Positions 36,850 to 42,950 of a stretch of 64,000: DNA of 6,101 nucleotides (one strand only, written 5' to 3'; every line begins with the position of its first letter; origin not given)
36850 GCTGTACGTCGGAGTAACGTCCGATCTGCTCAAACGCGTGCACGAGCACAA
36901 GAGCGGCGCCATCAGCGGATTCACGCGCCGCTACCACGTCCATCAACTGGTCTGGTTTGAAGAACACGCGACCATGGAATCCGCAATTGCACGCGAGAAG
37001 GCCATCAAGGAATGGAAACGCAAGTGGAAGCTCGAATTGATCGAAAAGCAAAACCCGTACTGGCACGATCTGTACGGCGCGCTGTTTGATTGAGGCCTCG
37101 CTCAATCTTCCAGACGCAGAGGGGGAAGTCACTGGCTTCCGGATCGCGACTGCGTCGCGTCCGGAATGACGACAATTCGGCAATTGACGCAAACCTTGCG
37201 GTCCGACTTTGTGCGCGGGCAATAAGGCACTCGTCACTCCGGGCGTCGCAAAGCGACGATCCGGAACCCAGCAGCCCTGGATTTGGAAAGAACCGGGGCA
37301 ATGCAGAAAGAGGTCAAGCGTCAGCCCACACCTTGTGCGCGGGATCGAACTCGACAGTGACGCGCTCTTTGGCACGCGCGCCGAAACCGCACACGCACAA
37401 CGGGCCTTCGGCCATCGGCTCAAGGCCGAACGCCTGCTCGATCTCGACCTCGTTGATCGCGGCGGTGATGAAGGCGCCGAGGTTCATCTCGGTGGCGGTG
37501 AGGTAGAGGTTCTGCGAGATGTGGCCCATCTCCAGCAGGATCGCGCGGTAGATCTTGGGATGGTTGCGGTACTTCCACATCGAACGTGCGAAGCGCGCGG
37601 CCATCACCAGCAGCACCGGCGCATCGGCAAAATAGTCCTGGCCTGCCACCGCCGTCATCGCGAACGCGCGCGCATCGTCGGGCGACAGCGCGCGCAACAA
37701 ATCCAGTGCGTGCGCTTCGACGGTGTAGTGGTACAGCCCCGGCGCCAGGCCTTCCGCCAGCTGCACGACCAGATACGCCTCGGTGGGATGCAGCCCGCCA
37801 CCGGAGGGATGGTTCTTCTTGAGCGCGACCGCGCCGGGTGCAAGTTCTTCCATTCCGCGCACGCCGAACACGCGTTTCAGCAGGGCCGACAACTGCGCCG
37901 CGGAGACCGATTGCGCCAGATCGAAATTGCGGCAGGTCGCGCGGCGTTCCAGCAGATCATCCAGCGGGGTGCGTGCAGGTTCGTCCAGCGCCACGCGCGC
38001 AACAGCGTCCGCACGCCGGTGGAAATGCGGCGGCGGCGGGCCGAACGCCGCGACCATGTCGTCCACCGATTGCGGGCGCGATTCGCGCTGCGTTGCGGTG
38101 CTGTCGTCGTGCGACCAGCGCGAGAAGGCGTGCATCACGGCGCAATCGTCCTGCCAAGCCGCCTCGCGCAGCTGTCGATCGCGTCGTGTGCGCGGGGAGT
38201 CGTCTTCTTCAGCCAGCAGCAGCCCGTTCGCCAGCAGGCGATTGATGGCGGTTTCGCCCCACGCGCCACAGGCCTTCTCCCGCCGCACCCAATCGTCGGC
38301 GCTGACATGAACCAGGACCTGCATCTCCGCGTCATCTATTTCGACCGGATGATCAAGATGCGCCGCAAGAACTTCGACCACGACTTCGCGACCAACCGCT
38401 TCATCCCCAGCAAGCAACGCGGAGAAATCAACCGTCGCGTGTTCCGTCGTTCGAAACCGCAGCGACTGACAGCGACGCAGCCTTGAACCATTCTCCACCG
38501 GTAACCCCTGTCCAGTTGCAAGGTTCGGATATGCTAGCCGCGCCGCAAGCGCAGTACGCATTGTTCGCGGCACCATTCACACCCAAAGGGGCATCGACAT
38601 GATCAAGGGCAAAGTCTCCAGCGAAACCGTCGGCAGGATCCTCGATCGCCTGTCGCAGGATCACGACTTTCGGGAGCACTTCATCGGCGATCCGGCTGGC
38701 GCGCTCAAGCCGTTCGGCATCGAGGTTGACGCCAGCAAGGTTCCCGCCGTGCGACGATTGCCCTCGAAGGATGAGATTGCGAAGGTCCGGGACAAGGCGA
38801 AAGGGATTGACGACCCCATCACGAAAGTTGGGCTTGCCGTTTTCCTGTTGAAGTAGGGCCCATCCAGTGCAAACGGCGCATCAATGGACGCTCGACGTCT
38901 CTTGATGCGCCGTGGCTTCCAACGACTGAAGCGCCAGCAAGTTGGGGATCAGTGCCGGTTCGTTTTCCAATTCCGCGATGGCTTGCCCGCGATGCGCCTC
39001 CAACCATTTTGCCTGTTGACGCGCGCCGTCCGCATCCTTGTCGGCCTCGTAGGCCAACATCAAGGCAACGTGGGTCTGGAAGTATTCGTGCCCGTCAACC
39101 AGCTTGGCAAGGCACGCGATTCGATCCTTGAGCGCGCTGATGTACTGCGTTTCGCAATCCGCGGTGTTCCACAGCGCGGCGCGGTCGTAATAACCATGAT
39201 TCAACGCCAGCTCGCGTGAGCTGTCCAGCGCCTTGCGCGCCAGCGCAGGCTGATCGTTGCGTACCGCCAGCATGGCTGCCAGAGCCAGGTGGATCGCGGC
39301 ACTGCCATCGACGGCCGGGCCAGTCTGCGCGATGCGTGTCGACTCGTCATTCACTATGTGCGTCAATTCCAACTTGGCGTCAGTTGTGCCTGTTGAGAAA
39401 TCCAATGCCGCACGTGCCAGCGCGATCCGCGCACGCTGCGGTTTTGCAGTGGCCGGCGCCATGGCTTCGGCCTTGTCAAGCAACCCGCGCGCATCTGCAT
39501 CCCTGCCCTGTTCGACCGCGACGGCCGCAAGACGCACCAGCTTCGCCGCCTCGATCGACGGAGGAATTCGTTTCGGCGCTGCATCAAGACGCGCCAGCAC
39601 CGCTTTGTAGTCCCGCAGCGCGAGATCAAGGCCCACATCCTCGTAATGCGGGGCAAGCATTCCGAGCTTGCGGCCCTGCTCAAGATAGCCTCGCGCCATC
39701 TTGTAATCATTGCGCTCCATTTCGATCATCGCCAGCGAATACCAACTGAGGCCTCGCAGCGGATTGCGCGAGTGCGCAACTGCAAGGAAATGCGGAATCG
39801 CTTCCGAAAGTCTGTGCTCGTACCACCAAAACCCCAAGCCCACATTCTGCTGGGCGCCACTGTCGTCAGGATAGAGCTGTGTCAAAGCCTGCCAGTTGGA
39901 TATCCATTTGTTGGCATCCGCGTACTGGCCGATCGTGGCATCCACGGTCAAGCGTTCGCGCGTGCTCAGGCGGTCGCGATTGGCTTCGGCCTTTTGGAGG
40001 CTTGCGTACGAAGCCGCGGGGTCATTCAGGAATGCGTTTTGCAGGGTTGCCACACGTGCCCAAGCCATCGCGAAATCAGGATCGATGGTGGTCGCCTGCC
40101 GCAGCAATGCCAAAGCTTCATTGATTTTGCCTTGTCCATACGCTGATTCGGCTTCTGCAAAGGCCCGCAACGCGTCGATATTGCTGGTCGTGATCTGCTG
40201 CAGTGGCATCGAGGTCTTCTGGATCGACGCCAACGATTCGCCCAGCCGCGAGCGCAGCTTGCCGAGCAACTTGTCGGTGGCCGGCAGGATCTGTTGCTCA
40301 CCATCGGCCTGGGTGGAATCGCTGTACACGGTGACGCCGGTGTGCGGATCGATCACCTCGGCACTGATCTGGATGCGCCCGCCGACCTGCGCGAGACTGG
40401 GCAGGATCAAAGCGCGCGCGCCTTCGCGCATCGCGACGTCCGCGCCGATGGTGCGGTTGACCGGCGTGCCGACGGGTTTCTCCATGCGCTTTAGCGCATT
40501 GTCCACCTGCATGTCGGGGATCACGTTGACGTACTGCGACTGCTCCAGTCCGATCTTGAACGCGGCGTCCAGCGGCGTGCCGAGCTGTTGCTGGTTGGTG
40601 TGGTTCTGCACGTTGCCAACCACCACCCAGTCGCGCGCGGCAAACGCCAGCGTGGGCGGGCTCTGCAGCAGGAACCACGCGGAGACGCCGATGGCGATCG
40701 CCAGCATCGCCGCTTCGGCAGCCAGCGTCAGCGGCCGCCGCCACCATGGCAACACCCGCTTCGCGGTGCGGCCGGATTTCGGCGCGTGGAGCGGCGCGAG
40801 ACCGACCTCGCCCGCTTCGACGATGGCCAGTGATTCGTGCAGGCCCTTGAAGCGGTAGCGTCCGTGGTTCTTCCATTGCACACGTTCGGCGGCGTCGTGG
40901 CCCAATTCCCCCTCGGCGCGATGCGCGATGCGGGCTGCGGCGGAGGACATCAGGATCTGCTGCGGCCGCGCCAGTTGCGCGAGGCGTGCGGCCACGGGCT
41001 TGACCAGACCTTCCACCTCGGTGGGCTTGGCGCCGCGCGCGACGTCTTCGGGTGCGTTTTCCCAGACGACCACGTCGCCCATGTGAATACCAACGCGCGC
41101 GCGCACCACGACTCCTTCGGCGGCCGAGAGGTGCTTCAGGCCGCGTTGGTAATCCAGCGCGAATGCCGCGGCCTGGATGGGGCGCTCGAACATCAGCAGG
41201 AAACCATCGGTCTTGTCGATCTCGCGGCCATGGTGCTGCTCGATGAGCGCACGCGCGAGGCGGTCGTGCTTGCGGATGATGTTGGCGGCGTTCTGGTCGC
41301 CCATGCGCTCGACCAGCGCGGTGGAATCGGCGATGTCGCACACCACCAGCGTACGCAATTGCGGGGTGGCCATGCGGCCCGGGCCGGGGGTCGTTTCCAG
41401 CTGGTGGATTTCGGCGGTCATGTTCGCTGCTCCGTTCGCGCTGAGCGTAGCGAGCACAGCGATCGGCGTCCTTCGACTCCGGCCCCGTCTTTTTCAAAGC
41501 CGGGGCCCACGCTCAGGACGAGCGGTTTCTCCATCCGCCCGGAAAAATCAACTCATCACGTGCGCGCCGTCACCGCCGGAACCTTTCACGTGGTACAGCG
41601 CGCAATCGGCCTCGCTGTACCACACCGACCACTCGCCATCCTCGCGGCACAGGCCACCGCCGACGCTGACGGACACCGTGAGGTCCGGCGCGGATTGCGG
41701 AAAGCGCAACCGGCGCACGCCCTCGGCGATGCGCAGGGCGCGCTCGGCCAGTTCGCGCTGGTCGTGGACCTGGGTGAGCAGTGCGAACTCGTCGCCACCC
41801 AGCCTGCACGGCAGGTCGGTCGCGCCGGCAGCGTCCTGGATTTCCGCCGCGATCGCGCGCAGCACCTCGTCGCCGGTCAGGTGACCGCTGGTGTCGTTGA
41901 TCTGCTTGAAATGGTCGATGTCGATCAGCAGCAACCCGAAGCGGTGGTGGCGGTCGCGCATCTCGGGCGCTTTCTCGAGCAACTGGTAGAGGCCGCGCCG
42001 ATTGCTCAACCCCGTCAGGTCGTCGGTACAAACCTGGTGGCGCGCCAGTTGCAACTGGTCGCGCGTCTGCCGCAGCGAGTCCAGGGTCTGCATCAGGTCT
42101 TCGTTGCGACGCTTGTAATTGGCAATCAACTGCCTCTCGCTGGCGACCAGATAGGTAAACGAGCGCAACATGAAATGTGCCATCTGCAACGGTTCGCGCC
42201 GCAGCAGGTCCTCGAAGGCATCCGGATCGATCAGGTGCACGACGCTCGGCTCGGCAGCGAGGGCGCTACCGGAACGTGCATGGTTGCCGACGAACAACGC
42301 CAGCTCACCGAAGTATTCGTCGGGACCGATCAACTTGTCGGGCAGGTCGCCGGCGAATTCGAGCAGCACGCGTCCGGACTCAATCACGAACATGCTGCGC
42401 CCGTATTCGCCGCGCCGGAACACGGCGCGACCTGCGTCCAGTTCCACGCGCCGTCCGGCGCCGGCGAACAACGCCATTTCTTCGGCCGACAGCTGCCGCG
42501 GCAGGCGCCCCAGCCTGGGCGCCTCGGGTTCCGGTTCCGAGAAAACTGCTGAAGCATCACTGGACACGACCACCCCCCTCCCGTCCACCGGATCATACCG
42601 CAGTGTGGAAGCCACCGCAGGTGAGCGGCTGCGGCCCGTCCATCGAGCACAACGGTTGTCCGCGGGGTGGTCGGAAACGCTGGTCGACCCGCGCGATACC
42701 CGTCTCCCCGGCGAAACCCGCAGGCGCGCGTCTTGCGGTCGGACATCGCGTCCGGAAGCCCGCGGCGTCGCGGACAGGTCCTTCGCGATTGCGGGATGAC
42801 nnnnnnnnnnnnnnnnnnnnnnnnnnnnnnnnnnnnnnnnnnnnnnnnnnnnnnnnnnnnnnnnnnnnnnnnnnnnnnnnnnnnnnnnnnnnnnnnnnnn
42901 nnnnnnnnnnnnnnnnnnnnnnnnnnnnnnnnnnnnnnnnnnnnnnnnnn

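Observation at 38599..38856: The candidate precursor is atypical: no Cys, no Gly-Gly cleavage site, a hydrophobic tail, and antiparallel to both partner genes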

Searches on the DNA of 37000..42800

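Call 80: search_rna_families(source=window, start=37000, end=42800, threshold=evalue, max_evalue=1)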
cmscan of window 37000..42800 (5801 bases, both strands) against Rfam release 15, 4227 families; matches with E-value up to 1: 1.
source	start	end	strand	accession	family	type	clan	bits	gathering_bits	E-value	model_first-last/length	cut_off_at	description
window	41587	41646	-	RF02265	MAT2A_F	Cis-reg;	-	21.8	51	0.83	1-66/66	no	MAT2A 3'UTR stem loop F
